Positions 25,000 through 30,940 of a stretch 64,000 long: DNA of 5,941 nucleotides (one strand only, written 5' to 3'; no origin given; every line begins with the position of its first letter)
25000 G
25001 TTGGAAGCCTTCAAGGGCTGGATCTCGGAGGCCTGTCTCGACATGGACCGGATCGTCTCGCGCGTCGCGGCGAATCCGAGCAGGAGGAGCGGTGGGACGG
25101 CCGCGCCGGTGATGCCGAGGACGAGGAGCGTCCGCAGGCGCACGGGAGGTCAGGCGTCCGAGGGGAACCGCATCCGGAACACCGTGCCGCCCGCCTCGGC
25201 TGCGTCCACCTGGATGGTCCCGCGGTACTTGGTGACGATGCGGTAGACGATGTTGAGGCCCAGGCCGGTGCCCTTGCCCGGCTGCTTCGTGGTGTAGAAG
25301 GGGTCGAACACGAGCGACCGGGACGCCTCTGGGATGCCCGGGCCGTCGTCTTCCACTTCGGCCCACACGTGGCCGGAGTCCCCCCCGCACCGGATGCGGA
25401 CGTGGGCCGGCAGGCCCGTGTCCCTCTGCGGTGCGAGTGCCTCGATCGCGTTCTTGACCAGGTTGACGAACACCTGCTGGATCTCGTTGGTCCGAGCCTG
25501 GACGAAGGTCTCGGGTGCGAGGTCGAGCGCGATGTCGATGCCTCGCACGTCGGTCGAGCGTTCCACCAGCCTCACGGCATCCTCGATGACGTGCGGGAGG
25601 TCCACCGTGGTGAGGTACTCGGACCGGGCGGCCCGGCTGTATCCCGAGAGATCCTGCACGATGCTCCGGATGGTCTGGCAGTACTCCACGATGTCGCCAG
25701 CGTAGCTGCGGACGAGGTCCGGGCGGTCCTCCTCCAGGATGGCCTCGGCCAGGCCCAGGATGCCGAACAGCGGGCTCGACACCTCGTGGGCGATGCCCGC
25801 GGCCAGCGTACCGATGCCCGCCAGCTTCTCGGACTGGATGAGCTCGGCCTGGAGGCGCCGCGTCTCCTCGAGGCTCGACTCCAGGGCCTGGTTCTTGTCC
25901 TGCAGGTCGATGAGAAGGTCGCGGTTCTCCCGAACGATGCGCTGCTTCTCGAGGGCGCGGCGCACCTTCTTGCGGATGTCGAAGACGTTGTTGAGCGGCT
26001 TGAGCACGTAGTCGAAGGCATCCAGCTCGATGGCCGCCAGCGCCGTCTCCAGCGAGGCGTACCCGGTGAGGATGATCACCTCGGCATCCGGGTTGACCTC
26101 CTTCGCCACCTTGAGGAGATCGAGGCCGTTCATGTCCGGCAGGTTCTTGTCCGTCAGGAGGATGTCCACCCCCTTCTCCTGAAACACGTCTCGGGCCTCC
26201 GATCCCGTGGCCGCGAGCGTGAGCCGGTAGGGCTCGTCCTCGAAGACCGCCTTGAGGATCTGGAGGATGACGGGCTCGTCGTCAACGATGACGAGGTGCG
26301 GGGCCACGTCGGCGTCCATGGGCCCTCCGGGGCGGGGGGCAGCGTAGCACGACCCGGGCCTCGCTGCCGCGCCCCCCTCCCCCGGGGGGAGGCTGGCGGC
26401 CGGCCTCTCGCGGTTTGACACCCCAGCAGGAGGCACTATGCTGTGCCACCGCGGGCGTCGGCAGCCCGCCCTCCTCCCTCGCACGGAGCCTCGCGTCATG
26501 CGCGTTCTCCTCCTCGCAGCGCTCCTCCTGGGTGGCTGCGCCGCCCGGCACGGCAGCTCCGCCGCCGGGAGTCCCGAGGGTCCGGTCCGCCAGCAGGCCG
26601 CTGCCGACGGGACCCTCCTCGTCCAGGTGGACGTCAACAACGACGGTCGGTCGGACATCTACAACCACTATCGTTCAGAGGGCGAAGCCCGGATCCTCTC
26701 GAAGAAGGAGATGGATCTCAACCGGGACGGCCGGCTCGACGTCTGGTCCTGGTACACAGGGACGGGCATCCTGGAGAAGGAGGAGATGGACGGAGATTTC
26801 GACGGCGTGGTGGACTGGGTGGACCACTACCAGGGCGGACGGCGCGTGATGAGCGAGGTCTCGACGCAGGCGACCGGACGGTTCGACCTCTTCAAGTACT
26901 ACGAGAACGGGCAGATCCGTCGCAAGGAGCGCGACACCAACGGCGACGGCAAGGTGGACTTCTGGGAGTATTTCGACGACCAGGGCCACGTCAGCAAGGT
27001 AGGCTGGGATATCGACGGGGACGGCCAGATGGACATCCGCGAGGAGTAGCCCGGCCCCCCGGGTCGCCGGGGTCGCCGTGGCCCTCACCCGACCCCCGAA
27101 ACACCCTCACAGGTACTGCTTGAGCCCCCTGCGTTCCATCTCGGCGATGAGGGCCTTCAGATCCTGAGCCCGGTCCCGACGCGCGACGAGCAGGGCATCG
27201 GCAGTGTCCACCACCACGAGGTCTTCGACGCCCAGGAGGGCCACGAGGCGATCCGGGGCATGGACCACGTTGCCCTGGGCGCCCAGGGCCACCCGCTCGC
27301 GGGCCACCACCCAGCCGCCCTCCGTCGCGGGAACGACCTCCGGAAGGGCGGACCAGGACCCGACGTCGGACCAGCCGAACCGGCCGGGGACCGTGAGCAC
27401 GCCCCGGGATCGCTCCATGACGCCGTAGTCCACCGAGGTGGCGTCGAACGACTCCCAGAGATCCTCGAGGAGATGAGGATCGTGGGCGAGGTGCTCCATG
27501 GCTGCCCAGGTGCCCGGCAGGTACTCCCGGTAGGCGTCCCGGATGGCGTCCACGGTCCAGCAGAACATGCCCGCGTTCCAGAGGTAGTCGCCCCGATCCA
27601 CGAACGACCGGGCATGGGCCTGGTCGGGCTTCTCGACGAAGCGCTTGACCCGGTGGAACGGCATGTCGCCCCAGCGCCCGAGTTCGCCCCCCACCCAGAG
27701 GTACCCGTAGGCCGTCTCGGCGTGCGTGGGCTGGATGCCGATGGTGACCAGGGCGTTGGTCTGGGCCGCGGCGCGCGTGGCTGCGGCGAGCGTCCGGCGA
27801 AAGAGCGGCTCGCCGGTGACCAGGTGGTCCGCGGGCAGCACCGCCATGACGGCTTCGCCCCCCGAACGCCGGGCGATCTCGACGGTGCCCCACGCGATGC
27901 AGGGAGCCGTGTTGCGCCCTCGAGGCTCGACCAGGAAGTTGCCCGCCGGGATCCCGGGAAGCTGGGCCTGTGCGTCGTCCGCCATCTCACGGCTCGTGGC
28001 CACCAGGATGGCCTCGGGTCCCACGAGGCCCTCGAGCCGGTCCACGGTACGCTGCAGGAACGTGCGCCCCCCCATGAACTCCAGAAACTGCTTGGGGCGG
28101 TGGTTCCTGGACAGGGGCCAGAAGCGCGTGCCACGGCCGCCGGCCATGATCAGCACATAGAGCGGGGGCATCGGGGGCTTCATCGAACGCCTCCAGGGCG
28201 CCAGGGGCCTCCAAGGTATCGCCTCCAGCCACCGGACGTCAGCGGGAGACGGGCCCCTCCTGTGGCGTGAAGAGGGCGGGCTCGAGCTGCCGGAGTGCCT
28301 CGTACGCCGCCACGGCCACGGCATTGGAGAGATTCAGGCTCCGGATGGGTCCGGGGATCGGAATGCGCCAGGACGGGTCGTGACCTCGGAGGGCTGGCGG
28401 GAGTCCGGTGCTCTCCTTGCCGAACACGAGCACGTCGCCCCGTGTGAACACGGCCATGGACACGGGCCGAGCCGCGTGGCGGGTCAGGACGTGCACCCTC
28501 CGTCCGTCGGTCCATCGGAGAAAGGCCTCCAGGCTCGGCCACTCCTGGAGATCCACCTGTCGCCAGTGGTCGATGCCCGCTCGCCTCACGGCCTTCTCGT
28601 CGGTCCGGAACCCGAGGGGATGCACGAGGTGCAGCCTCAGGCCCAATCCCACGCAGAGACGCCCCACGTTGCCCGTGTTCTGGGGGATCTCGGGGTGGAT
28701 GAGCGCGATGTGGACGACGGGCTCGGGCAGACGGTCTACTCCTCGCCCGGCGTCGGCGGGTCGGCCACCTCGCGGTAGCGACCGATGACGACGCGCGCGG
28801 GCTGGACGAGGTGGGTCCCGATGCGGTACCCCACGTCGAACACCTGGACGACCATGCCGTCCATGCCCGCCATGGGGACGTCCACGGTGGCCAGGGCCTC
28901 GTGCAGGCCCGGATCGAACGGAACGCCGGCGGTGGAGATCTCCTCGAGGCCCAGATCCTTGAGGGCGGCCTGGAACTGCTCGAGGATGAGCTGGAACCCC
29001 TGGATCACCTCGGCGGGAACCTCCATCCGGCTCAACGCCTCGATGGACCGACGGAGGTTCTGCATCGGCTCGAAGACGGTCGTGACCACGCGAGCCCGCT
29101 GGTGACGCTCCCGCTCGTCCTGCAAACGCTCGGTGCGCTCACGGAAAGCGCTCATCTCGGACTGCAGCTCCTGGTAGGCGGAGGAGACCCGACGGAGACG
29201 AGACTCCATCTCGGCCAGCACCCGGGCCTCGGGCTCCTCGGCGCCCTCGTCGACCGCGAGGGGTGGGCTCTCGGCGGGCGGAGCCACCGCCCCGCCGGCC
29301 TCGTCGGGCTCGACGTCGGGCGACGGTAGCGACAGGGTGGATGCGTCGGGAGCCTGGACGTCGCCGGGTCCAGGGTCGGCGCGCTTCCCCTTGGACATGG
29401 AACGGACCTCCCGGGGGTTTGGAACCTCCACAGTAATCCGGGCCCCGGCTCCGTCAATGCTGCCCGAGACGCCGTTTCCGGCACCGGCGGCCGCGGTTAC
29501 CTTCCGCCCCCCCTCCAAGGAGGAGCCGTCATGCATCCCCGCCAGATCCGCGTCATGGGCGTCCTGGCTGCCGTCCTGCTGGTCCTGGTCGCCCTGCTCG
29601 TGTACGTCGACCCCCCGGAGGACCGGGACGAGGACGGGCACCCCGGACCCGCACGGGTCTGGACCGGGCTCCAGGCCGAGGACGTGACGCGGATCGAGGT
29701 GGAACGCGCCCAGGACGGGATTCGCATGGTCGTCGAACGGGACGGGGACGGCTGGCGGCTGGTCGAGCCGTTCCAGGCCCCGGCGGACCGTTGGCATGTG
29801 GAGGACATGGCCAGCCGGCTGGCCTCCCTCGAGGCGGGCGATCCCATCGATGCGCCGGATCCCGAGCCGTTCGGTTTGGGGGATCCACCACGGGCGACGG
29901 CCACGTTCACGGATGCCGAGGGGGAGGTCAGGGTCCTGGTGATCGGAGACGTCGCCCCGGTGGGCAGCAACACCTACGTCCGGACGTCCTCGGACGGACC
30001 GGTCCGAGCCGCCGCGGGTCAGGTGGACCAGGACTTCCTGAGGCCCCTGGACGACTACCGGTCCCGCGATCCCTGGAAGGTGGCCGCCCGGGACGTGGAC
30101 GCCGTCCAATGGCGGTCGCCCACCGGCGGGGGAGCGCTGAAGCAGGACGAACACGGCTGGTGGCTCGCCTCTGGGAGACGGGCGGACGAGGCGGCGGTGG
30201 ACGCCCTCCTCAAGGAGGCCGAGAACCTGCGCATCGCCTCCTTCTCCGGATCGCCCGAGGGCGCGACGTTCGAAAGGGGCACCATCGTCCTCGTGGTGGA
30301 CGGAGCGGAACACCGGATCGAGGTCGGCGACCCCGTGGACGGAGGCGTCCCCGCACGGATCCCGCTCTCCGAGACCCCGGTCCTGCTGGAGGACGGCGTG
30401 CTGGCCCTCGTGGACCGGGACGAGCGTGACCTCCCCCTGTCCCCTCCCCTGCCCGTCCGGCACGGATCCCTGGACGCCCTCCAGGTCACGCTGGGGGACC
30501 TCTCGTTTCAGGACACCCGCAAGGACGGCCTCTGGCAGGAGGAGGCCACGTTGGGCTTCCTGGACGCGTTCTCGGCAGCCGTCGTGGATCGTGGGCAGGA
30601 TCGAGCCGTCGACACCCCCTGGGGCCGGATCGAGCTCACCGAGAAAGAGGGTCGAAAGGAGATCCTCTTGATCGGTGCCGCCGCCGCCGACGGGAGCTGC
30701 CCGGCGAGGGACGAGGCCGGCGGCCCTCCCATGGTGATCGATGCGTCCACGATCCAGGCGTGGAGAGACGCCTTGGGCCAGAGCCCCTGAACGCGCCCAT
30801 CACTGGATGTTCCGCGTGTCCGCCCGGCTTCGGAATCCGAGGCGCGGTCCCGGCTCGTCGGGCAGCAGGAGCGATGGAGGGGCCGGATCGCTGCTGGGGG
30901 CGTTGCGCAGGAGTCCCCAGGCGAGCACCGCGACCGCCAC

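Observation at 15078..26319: Seven-gene, 11-kb envelope-spanning sensory operon with three kinases, one receiver and no output domain, not assignable to a known system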

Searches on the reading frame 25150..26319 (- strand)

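Call 6: search_protein_families(library=ncbifam, proteins=[window:25150-26319:-], max_evalue=0.01)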
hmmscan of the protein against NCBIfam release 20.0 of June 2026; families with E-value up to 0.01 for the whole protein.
window:25150-26319:- (389 aa): 158 families (the best 25 are shown)
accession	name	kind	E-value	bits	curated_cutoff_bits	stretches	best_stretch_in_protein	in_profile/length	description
NF008468.0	PRK11360.1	equivalog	1.1e-47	162.7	646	1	150-387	377-608/616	two-component system sensor histidine kinase AtoS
NF052574.1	HisKinEspCMyxo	equivalog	2.4e-45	155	1200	2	151-387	399-637/785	serine histidine kinase EspC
NF052573.1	HisKinEspAMyxo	equivalog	7.9e-43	146.5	1400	2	151-384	366-608/755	serine histidine kinase EspA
NF010076.0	PRK13557.1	subfamily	5.7e-40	137.2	631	2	148-388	140-395/540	histidine kinase famiy protein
NF047466.1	hybrid_RR_LvrB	exception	6.1e-40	137.5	500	1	44-386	44-375/377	hybrid histidine kinase/response regulator LvrB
NF046020.1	HisKinCckABruc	equivalog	1.7e-39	135.4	1000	2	151-386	462-706/868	cell cycle histidine kinase CckA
NF007688.0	PRK10364.1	equivalog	7.8e-38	130.4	479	1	151-387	222-451/460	two-component system sensor histidine kinase ZraS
NF010411.0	PRK13837.1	equivalog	2.7e-37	128.2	647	1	151-387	432-675/828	two-component system VirA-like sensor kinase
TIGR02956.1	TMAO_torS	equivalog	2.1e-34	118.8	676.5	2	171-386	466-681/967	TMAO reductase system sensor histidine kinase/response regulator TorS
NF046026.1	HisKinCckACaul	equivalog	1.3e-33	116.1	1000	2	150-387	283-532/678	cell cycle histidine kinase CckA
NF038348.1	T2SS_HK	subfamily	4.4e-33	114.5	450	2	211-386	405-572/574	histidine kinase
NF046044.1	PnpS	equivalog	5.5e-30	104.7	400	1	174-386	175-390/390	two-component system histidine kinase PnpS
NF053512.1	nitric_RR_NosR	exception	6.1e-29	101.3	400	1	10-151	2-146/422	response regulator c-di-GMP phosphodiesterase, NosR family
NF053867.1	SprKinKinDBac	equivalog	2.6e-28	98.7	775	1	157-387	272-497/500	sporulation kinase KinD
NF008312.0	PRK11100.1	equivalog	3.3e-28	98.8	356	1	171-387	258-474/477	two-component system sensor histidine kinase CreC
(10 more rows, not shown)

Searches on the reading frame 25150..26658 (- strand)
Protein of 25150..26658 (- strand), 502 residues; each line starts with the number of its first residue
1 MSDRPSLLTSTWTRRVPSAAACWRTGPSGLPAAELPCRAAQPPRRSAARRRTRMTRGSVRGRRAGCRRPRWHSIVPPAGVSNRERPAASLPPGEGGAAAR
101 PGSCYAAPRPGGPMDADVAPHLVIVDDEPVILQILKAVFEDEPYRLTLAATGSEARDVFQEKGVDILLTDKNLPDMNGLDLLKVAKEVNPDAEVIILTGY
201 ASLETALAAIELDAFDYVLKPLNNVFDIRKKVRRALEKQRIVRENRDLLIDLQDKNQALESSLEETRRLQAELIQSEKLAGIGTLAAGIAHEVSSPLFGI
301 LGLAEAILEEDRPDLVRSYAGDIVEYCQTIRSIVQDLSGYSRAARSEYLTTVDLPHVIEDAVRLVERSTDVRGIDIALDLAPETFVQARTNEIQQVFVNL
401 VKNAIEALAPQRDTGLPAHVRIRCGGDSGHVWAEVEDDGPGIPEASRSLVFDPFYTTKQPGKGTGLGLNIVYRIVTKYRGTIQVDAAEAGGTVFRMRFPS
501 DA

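Call 5: search_protein_families(library=pfam, proteins=[window:25150-26658:-], max_evalue=0.01)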
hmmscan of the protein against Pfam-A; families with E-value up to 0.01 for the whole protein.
window:25150-26658:- (502 aa): 5 families
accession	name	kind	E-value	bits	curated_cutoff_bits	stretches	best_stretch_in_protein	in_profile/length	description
PF02518.31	HATPase_c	-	1.6e-24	86.9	26.4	1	391-500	4-109/111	Histidine kinase-, DNA gyrase B-, and HSP90-like ATPase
PF00072.30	Response_reg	-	1.7e-24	86.6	30.2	1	123-223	2-102/111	Response regulator receiver domain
PF00512.31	HisKA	-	5.2e-08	33.3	26.9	1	284-343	4-63/66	His Kinase A (phospho-acceptor) domain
PF14501.12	HATPase_c_5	-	4.7e-06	26.9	22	1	392-488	5-92/102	GHKL domain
PF13581.12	HATPase_c_2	-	0.00014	22.3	27.4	1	388-498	27-127/127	Histidine kinase-like ATPase domain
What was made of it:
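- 25150..26319 (-): A: soluble REC-HisKA-HATPase_c hybrid kinase. This is the only receiver in the cluster, and both the receiver and the kinase have intact motifs. Pfam Response_reg 1.7e-24, HisKA 5e-08, HATPase_c 1.6e-24 (call 5).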

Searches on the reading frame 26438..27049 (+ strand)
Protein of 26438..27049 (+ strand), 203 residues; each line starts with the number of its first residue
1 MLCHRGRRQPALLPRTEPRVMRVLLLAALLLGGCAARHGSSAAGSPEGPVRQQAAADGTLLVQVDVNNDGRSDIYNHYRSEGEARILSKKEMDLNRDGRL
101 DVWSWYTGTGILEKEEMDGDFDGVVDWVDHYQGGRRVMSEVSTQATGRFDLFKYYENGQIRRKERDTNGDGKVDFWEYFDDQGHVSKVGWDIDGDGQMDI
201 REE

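Call 6: search_protein_families(library=ncbifam, proteins=[window:26438-27049:+], max_evalue=0.01)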
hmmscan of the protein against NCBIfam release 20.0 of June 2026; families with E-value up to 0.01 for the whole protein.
window:26438-27049:+ (203 aa): 1 family
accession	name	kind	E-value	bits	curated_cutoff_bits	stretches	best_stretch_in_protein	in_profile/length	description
NF050087.1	Lsa25.6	equivalog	2.5e-06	27.2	150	1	60-129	79-147/196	Lsa25.6 family adhesin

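Call 44: search_protein_families(library=pfam, proteins=[window:26438-27049:+], max_evalue=0.001)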
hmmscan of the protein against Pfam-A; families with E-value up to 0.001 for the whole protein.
window:26438-27049:+ (203 aa): 3 families
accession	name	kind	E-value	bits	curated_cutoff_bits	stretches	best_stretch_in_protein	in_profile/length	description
PF13202.12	EF-hand_5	-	5.6e-07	29.2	25.9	0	90-102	6-18/25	EF hand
PF13517.12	FG-GAP_3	-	0.00015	22.7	26.9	0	57-75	42-60/61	FG-GAP-like repeat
PF00036.39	EF-hand_1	-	0.00037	20.3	25.4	0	166-175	10-19/29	EF hand domain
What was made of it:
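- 26498..27049 (+): U: divergently transcribed lipoprotein with five to six DxDxDG Ca-binding-like repeats. It is a conserved neighbour of A. Weak EF-hand_5 and FG-GAP_3 hits (call 44).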

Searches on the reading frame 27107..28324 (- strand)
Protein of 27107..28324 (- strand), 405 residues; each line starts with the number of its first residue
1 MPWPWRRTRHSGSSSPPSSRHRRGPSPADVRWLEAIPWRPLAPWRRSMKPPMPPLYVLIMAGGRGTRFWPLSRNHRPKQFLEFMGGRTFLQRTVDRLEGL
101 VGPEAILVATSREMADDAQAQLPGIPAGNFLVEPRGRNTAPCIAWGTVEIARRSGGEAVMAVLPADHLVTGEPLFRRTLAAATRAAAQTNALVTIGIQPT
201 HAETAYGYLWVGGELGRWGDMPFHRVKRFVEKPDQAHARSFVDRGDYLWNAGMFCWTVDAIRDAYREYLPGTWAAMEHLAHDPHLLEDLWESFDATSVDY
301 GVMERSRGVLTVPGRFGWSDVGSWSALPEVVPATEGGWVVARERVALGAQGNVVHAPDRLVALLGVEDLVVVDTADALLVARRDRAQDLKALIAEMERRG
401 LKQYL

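Call 6: search_protein_families(library=ncbifam, proteins=[window:27107-28324:-], max_evalue=0.01)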
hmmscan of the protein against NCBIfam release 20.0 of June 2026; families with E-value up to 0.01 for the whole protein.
window:27107-28324:- (405 aa): 8 families
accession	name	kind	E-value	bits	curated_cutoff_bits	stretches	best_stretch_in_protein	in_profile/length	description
TIGR01479.1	GMP_PMI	equivalog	4.9e-83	279.5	372.95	1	57-400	3-349/467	mannose-1-phosphate guanylyltransferase/mannose-6-phosphate isomerase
NF012004.0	PRK15460.1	equivalog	1.8e-66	224.8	859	1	55-400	6-359/478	mannose-1-phosphate guanyltransferase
TIGR03992.1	Arch_glmU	subfamily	1.4e-05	24.2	292.1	1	57-262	3-180/393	bifunctional sugar-1-phosphate nucleotidylyltransferase/acetyltransferase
TIGR00453.1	ispD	equivalog_domain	0.00024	20.6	181.3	1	57-122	2-62/219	2-C-methyl-D-erythritol 4-phosphate cytidylyltransferase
NF001183.0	PRK00155.1-3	subfamily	0.0015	17.9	166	1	56-119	3-62/237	D-ribitol-5-phosphate cytidylyltransferase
NF041313.1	UDPGP_AglF_Halo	equivalog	0.0063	16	400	0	58-109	4-53/234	UTP--glucose-1-phosphate uridylyltransferase AglF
NF001186.0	PRK00155.2-3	equivalog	0.0077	15.7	253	0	56-110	6-55/224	2-C-methyl-D-erythritol 4-phosphate cytidylyltransferase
NF006899.0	PRK09382.1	equivalog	0.0092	15.1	417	0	56-123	8-70/387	bifunctional 2-C-methyl-D-erythritol 4-phosphate cytidylyltransferase/2-C-methyl-D-erythritol 2,4-cyclodiphosphate synthase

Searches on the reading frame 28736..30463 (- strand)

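Call 44: search_protein_families(library=pfam, proteins=[window:28736-30463:-], max_evalue=0.001)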
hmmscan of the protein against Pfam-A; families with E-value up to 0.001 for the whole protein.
window:28736-30463:- (575 aa): 1 family
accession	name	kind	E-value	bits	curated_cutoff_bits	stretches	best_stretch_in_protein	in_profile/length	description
PF01025.24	GrpE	-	1.7e-25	90.1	25.8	1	414-560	18-163/165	GrpE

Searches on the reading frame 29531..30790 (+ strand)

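Call 44: search_protein_families(library=pfam, proteins=[window:29531-30790:+], max_evalue=0.001)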
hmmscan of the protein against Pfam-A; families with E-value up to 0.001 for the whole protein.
window:29531-30790:+ (419 aa): 1 family
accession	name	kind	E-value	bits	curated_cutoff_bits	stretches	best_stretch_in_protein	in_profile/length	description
PF14238.11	DUF4340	-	3.1e-24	86.6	25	1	75-239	1-168/183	Domain of unknown function (DUF4340)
